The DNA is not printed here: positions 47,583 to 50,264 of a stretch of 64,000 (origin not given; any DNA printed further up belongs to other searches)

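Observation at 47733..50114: Molybdopterin oxidoreductase with an internal two-cluster ferredoxin domain inserted before the C-terminal MGD-binding barrel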

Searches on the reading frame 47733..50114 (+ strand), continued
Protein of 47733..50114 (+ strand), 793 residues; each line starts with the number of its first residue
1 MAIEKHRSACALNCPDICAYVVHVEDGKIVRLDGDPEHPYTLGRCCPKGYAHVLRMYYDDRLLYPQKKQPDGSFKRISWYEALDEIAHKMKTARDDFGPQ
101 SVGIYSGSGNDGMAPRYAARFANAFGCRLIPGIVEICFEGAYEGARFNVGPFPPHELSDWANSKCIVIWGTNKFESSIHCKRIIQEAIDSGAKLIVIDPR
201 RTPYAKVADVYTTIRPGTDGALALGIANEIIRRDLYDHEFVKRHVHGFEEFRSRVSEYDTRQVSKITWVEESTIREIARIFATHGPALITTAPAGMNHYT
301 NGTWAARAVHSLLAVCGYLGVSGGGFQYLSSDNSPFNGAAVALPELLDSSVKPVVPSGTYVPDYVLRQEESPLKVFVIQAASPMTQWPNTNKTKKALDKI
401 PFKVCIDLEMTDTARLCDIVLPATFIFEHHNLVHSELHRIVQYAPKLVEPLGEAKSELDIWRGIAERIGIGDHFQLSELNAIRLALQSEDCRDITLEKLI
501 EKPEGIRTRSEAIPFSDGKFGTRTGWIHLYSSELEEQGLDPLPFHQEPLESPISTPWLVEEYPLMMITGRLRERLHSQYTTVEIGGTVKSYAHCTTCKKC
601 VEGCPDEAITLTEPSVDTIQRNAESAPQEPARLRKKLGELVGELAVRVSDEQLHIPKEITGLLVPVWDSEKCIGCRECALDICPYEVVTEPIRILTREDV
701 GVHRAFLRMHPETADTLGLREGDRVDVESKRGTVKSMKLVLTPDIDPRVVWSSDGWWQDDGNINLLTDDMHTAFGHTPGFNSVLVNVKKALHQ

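Call 27: search_solved_structures(query=P0122, max_evalue=1e-30, show_alignments=1)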
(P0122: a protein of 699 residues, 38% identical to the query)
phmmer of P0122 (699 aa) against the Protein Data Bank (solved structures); distinct sequences matched with E-value up to 1e-30: 44.
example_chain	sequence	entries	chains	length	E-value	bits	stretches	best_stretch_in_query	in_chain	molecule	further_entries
2vpw_A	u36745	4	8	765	3.3e-68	233.4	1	18-346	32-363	THIOSULFATE REDUCTASE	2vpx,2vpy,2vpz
2e7z_A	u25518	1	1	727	2.9e-66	227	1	29-376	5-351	Acetylene hydratase Ahy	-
7qv7_S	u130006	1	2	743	6.7e-66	225.8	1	23-348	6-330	Hydrogen dependent carbon dioxide reductase subunit FdhF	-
9vap_A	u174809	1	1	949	6.1e-65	222.6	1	22-352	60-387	Formate dehydrogenase molybdopterin-binding subunit FdhA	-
7bkb_D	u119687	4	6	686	9.1e-63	215.4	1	25-676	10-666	Formate dehydrogenase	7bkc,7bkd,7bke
9t1s_L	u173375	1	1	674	3.9e-58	200.1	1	25-659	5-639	formate dehydrogenase (coenzyme F420)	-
4ydd_A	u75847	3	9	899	1.6e-52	181.5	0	36-264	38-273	DMSO reductase family type II enzyme, molybdopterin subunit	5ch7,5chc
5e7o_A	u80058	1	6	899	3.7e-52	180.4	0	36-264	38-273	DMSO reductase family type II enzyme, molybdopterin subunit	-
1aa6_A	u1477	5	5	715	1.8e-48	168.1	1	26-691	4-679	FORMATE DEHYDROGENASE H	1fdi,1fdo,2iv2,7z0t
1dms_A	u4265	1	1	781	7.8e-40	139.6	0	76-350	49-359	DMSO REDUCTASE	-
7l5i_A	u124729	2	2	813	4.5e-39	137.1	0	88-352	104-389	Trimethylamine-N-oxide reductase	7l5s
1eu1_A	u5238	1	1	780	5.7e-39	136.8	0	74-357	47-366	DIMETHYL SULFOXIDE REDUCTASE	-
1e18_A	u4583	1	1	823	1.2e-38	135.7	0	76-350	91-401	DMSO REDUCTASE.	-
4dmr_A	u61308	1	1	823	1.2e-38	135.7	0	76-350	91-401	DMSO REDUCTASE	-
1dmr_A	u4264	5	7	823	4.1e-38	133.9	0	76-350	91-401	DMSO REDUCTASE | Dimethyl sulfoxide/trimethylamine N-oxide reductase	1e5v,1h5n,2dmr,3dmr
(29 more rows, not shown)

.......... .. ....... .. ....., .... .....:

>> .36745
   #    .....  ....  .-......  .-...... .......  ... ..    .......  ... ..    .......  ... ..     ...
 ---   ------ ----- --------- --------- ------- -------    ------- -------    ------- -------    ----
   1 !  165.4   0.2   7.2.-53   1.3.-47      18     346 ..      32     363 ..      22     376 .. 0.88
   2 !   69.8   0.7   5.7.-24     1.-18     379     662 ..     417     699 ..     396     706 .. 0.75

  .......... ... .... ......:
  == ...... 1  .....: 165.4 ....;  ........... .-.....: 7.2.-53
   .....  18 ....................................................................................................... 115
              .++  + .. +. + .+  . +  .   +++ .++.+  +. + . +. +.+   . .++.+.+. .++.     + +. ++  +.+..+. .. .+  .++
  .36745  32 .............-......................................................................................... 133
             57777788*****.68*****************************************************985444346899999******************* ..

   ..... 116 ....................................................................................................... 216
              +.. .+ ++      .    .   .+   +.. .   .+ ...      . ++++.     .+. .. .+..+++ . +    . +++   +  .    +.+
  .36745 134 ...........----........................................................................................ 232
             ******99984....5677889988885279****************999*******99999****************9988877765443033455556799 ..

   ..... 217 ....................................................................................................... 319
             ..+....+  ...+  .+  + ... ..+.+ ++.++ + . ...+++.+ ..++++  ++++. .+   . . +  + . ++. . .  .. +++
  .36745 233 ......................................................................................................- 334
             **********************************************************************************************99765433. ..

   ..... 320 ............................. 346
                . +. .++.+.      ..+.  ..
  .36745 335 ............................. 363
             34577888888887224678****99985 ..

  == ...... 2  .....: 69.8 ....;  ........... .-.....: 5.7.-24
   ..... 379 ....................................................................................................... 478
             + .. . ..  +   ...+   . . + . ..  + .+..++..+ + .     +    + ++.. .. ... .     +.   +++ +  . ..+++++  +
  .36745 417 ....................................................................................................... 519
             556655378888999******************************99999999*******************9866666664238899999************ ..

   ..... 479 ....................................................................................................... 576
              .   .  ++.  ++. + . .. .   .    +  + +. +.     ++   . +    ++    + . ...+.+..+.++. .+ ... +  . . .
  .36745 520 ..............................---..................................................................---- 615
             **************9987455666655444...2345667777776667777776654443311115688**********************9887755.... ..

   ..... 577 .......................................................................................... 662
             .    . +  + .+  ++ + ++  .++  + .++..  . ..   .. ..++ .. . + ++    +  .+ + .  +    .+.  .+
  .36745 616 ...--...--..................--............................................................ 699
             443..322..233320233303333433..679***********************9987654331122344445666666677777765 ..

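Call 30: find_homologous_proteins(query=P0122, max_evalue=1e-20)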
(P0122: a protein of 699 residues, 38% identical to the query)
Query P0122 (699 aa): 3029 proteins with E <= 1e-20 among 8000 candidates; the best 120 are listed.
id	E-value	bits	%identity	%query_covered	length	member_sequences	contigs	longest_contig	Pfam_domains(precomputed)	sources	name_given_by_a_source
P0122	0.0e+0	1654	100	100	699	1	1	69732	PF00384.28,PF01568.28,PF04879.22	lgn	-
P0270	0.0e+0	1417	84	100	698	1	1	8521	PF00384.28,PF01568.28,PF04879.22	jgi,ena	-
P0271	0.0e+0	1412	83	100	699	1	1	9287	PF00384.28,PF01568.28,PF04879.22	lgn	-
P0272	0.0e+0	1386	81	100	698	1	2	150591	PF00384.28,PF01568.28,PF04879.22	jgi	jgi:anaerobic selenocysteine-containing dehydrogenase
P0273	0.0e+0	1303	76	100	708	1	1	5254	PF00384.28,PF01568.28,PF04879.22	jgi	-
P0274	2.8e-143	497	38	96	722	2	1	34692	PF10518.15,PF00384.28,PF01568.28,PF04879.22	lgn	-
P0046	7.7e-142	492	39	82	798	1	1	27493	PF00384.28,PF01568.28,PF12838.13,PF04879.22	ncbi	-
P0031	5.9e-141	489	38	83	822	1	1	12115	PF00384.28,PF01568.28,PF04879.22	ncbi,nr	ncbi:MAG: molybdopterin-dependent oxidoreductase [Candidatus Thorarchaeota archaeon]|nr:molybdopteri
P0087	1.5e-138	481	38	82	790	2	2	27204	PF00384.28,PF00037.33,PF01568.28,PF12838.13,PF13237.12,PF04879.22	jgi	-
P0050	6.6e-138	479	37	82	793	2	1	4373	PF00384.28,PF00037.33,PF01568.28,PF13187.12,PF04879.22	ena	-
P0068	5.0e-137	476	37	83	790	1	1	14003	PF00384.28,PF01568.28,PF13187.12,PF04879.22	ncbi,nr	ncbi:hypothetical protein EU528_10500 [Candidatus Thorarchaeota archaeon]|nr:MAG: hypothetical prote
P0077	3.2e-135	470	38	82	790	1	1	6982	PF00384.28,PF01568.28,PF12838.13,PF13237.12,PF04879.22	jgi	-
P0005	2.4e-132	460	37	83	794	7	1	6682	PF00384.28,PF01568.28,PF13237.12,PF13187.12,PF04879.22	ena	-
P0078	3.6e-132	460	37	82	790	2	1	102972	PF00384.28,PF01568.28,PF12838.13,PF13237.12,PF13187.12,PF04879.22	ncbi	ncbi:MAG: molybdopterin-dependent oxidoreductase [Candidatus Thorarchaeota archaeon]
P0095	2.0e-128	447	35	84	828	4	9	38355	PF00384.28,PF01568.28,PF04879.22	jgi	-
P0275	3.5e-128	447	37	96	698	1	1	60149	PF00384.28,PF01568.28,PF04879.22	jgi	-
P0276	1.2e-124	435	37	97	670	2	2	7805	PF00384.28,PF01568.28,PF04879.22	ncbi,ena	-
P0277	2.3e-124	434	35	97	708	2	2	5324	PF00384.28,PF01568.28,PF04879.22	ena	-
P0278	3.0e-124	434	36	99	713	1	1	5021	PF00384.28,PF01568.28,PF04879.22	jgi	-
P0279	1.9e-123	431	36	94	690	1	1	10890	PF00384.28,PF01568.28,PF04879.22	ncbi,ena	-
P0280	6.9e-123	429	36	96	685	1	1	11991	PF00384.28,PF01568.28,PF04879.22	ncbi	ncbi:MAG: molybdopterin-dependent oxidoreductase [Candidatus Hadarchaeum sp.]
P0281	8.7e-122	426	36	96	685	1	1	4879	PF00384.28,PF01568.28,PF04879.22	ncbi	ncbi:MAG: molybdopterin-dependent oxidoreductase [Candidatus Hadarchaeum sp.]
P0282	2.4e-121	424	34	97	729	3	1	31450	PF00384.28,PF01568.28,PF04879.22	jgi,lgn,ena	-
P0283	3.1e-120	420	35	97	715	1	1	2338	PF00384.28,PF01568.28,PF04879.22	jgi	-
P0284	7.9e-119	416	36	90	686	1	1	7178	PF00384.28,PF01568.28,PF04879.22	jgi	jgi:anaerobic selenocysteine-containing dehydrogenase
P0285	1.6e-118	415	34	97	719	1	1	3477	PF00384.28,PF01568.28,PF04879.22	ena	-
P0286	1.7e-118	415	37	97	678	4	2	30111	PF00384.28,PF01568.28,PF04879.22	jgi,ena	jgi:anaerobic selenocysteine-containing dehydrogenase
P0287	5.2e-118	413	36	92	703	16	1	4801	PF00384.28,PF01568.28,PF04879.22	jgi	-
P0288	1.3e-117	412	37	97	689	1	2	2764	PF00384.28,PF01568.28,PF04879.22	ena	-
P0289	2.1e-117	411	35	96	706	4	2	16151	PF00384.28,PF01568.28,PF04879.22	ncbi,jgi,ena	-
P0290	3.3e-117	410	35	98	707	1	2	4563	PF00384.28,PF01568.28,PF04879.22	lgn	-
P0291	6.9e-117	409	36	97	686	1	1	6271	PF00384.28,PF01568.28,PF04879.22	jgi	jgi:anaerobic selenocysteine-containing dehydrogenase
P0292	1.0e-116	409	36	94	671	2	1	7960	PF00384.28,PF01568.28,PF04879.22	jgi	-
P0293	3.6e-116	407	36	96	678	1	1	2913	PF00384.28,PF01568.28,PF04879.22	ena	-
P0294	9.2e-116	406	35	96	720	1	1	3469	PF00384.28,PF01568.28,PF04879.22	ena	-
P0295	1.1e-115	405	36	96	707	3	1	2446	PF00384.28,PF01568.28,PF04879.22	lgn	-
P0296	1.2e-115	405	34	97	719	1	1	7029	PF00384.28,PF01568.28,PF04879.22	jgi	-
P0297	1.9e-115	405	35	97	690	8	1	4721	PF00384.28,PF01568.28,PF04879.22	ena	-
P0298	3.6e-115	404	35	92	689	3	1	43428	PF00384.28,PF01568.28,PF04879.22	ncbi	-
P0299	1.9e-114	401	35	95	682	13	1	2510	PF00384.28,PF01568.28,PF04879.22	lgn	-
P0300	5.5e-114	400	36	92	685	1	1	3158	PF00384.28,PF01568.28,PF04879.22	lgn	-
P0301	1.2e-113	399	35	92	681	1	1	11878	PF00384.28,PF01568.28,PF04879.22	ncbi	-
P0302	1.5e-113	398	35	92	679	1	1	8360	PF00384.28,PF01568.28,PF04879.22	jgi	-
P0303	2.2e-113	398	33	97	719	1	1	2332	PF00384.28,PF01568.28,PF04879.22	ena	-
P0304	2.6e-113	397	35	97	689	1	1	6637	PF00384.28,PF01568.28,PF04879.22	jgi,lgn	-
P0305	4.2e-113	397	35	96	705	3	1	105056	PF00384.28,PF01568.28,PF04879.22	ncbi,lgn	-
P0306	5.8e-113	396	34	97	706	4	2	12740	PF00384.28,PF01568.28,PF04879.22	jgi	jgi:anaerobic selenocysteine-containing dehydrogenase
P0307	1.0e-112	396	34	97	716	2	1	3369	PF00384.28,PF01568.28,PF04879.22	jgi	-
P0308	1.2e-112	395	36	97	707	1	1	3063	PF00384.28,PF01568.28,PF04879.22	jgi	-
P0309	1.5e-112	395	33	97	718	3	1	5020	PF00384.28,PF01568.28,PF04879.22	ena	-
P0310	1.9e-112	395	36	97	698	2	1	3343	PF00384.28,PF01568.28,PF04879.22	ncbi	-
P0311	6.3e-112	393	33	96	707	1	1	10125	PF00384.28,PF01568.28,PF04879.22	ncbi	ncbi:molybdopterin-dependent oxidoreductase [Thermodesulfobacteriota bacterium]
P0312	7.1e-112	393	34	92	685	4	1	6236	PF00384.28,PF01568.28,PF04879.22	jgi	-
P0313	1.3e-111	392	35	97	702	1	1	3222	PF00384.28,PF01568.28,PF04879.22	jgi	-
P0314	1.6e-111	392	34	98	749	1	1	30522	PF10518.15,PF00384.28,PF01568.28,PF04879.22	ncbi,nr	ncbi:MAG: molybdopterin-dependent oxidoreductase [Thermoanaerobacteraceae bacterium]|nr:molybdopteri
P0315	1.7e-111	391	36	97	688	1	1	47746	PF00384.28,PF01568.28,PF04879.22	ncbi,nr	ncbi:MAG: molybdopterin-dependent oxidoreductase [Desulfobacula sp.]|nr:molybdopterin-dependent oxid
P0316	2.7e-111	391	32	98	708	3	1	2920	PF00384.28,PF01568.28,PF04879.22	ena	-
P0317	3.8e-111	390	34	93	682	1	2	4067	PF00384.28,PF01568.28,PF04879.22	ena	-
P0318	7.5e-111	389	34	95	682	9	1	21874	PF00384.28,PF01568.28,PF04879.22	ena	-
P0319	8.0e-111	389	34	97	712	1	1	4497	PF00384.28,PF01568.28,PF04879.22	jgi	jgi:anaerobic selenocysteine-containing dehydrogenase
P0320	1.3e-110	389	35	92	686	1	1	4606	PF00384.28,PF01568.28,PF04879.22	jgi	jgi:anaerobic selenocysteine-containing dehydrogenase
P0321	1.6e-110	388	35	97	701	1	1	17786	PF00384.28,PF01568.28,PF04879.22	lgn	-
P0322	1.8e-110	388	34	96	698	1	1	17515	PF00384.28,PF01568.28,PF04879.22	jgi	jgi:anaerobic selenocysteine-containing dehydrogenase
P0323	1.9e-110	388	34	97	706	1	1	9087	PF00384.28,PF01568.28,PF04879.22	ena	-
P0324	2.7e-110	388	34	97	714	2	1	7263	PF00384.28,PF01568.28,PF04879.22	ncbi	-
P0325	6.5e-110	386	33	94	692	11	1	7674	PF00384.28,PF01568.28,PF04879.22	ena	-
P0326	7.0e-110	386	34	92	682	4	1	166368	PF00384.28,PF01568.28,PF04879.22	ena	-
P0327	7.2e-110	386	34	91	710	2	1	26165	PF00384.28,PF01568.28,PF04879.22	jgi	-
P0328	7.6e-110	386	33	92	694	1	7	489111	PF00384.28,PF01568.28,PF04879.22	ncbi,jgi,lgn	ncbi:MAG: molybdopterin-containing oxidoreductase family protein [Dethiobacteria bacterium]|jgi:anae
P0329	9.1e-110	386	35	91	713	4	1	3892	PF00384.28,PF01568.28,PF04879.22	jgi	-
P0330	1.3e-109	385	34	92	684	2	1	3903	PF00384.28,PF01568.28,PF04879.22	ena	-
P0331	1.3e-109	385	34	98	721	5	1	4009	PF00384.28,PF01568.28,PF04879.22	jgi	-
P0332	5.7e-109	383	34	96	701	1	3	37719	PF00384.28,PF01568.28,PF04879.22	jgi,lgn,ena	-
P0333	7.0e-109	383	36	95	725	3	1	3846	PF00384.28,PF01568.28,PF04879.22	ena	-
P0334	7.7e-109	383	34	95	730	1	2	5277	PF00384.28,PF01568.28,PF04879.22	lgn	-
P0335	1.0e-108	382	35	93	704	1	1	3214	PF00384.28,PF01568.28,PF04879.22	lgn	-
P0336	1.1e-108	382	35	92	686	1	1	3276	PF00384.28,PF01568.28,PF04879.22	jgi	jgi:anaerobic selenocysteine-containing dehydrogenase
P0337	1.1e-108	382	34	92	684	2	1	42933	PF00384.28,PF01568.28,PF04879.22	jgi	jgi:anaerobic selenocysteine-containing dehydrogenase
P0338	1.4e-108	382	33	97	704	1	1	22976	PF00384.28,PF01568.28,PF04879.22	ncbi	ncbi:molybdopterin-dependent oxidoreductase [Chloroflexota bacterium]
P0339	1.4e-108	382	33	92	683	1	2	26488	PF00384.28,PF01568.28,PF04879.22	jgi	-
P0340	3.0e-108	381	34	92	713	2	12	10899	PF00384.28,PF01568.28,PF04879.22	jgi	jgi:anaerobic selenocysteine-containing dehydrogenase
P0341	3.1e-108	381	32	97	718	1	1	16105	PF00384.28,PF01568.28,PF04879.22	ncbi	ncbi:molybdopterin-dependent oxidoreductase [Thermodesulfobacteriota bacterium]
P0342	3.4e-108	381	35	94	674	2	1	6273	PF00384.28,PF01568.28,PF04879.22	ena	-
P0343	3.6e-108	380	34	92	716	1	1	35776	PF00384.28,PF01568.28,PF04879.22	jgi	-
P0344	7.2e-108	379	33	96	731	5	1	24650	PF00384.28,PF01568.28,PF04879.22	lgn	-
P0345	9.3e-108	379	33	92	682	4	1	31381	PF00384.28,PF01568.28,PF04879.22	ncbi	-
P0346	1.0e-107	379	34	97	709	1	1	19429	PF00384.28,PF01568.28,PF04879.22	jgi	-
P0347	1.1e-107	379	33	92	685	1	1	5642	PF00384.28,PF01568.28,PF04879.22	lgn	-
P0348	1.2e-107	379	34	97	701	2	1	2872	PF00384.28,PF01568.28,PF04879.22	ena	-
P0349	1.2e-107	379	36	88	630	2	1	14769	PF00384.28,PF01568.28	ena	-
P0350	1.5e-107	378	34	95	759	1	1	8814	PF00384.28,PF01568.28,PF04879.22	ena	-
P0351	1.7e-107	378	34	90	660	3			PF00384.28,PF01568.28,PF04879.22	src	-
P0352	1.8e-107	378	33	92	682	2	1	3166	PF00384.28,PF01568.28,PF04879.22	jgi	-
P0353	1.9e-107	378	33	95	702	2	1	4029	PF00384.28,PF01568.28,PF04879.22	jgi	-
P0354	2.9e-107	377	33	96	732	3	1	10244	PF00384.28,PF01568.28,PF04879.22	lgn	-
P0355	3.0e-107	377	34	95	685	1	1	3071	PF00384.28,PF01568.28,PF04879.22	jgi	-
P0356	3.0e-107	377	33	97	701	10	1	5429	PF00384.28,PF01568.28,PF04879.22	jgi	-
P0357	3.4e-107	377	37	76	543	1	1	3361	PF00384.28,PF04879.22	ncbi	ncbi:MAG: molybdopterin-containing oxidoreductase family protein, partial [Candidatus Thorarchaeota 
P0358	4.0e-107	377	34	97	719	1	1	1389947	PF00384.28,PF01568.28,PF04879.22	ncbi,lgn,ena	-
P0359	4.6e-107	377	32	95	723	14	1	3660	PF00384.28,PF01568.28,PF04879.22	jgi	-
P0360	6.6e-107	376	35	95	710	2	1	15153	PF00384.28,PF01568.28,PF04879.22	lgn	-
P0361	6.9e-107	376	33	95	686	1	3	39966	PF00384.28,PF01568.28,PF04879.22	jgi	jgi:anaerobic selenocysteine-containing dehydrogenase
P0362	1.1e-106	376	34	92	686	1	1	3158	PF00384.28,PF01568.28,PF04879.22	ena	-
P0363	1.1e-106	376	33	92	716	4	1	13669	PF00384.28,PF01568.28,PF04879.22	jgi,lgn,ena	-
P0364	1.1e-106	376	32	93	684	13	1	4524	PF00384.28,PF01568.28,PF04879.22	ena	-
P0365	1.5e-106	375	35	92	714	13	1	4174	PF00384.28,PF01568.28,PF04879.22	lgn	-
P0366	1.6e-106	375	33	92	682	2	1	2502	PF00384.28,PF01568.28,PF04879.22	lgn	-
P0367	1.7e-106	375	33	92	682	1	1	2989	PF00384.28,PF01568.28,PF04879.22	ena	-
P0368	2.1e-106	375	33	97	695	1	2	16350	PF00384.28,PF01568.28,PF04879.22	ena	-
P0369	2.4e-106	374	33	95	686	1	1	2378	PF00384.28,PF01568.28,PF04879.22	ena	-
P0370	2.8e-106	374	33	97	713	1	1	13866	PF00384.28,PF01568.28,PF04879.22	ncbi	-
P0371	2.9e-106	374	35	97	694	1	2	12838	PF00384.28,PF01568.28,PF04879.22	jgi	-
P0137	3.2e-106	374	34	95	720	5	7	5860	PF00384.28,PF01568.28,PF04879.22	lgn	-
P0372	3.7e-106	374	33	95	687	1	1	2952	PF00384.28,PF01568.28,PF04879.22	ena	-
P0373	3.7e-106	374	33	95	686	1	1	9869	PF00384.28,PF01568.28,PF04879.22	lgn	-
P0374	4.0e-106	374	33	97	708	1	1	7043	PF00384.28,PF01568.28,PF04879.22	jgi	jgi:anaerobic selenocysteine-containing dehydrogenase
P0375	5.8e-106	373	32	97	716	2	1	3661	PF00384.28,PF01568.28,PF04879.22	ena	-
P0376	6.2e-106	373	34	98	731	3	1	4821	PF10518.15,PF00384.28,PF01568.28,PF04879.22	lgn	-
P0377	7.0e-106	373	33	96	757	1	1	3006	PF00384.28,PF01568.28,PF04879.22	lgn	-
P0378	8.2e-106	373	33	96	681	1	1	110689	PF00384.28,PF01568.28,PF04879.22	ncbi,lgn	-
